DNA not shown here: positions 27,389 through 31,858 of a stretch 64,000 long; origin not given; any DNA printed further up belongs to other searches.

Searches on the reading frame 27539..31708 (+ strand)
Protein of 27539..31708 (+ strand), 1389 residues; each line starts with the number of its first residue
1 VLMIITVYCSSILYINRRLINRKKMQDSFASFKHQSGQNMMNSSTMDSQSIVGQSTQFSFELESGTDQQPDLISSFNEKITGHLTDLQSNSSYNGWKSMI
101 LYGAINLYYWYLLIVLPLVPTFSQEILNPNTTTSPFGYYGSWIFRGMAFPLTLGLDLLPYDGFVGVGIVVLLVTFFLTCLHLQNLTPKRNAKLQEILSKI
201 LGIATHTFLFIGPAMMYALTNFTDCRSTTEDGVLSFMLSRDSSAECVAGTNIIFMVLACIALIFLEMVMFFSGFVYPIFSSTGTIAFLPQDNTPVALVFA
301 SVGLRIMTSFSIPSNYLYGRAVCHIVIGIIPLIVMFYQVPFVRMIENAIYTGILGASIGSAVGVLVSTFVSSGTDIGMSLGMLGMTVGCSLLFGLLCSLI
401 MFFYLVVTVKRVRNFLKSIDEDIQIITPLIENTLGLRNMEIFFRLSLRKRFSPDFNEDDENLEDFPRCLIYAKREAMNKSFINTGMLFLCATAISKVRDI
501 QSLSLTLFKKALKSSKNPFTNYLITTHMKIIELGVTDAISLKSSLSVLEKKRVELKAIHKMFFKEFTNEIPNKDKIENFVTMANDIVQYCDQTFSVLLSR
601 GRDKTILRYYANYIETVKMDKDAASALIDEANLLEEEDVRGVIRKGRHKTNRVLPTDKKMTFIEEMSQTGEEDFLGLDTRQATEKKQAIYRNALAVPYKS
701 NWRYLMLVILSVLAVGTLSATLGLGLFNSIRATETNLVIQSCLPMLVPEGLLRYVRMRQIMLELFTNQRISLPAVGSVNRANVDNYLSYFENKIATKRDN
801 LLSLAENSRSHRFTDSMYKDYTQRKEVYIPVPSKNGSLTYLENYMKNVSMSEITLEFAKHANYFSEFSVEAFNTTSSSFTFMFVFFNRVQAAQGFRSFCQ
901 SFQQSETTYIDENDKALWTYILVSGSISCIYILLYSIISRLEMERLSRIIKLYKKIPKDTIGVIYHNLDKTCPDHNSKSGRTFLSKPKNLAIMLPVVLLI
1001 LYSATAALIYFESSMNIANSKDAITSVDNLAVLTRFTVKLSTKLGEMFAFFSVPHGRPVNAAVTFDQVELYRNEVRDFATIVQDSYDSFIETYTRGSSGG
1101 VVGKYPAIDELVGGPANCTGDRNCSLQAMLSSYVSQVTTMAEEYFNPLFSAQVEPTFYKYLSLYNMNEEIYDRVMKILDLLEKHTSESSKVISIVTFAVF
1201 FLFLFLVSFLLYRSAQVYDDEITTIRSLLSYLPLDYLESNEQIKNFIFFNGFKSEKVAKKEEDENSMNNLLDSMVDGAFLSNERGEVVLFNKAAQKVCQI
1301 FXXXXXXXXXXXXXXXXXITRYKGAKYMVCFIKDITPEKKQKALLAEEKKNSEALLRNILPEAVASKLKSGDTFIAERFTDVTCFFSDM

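Call 44: search_protein_families(library=pfam, proteins=[window:27539-31708:+], max_evalue=0.001)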
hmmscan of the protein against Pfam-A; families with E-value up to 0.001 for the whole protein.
window:27539-31708:+ (1389 aa): 1 family
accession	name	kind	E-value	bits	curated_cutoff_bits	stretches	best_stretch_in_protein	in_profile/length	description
PF25474.1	TPR_TmcB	-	2.1e-06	28.1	27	1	548-639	31-123/125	TmcB, TPR repeats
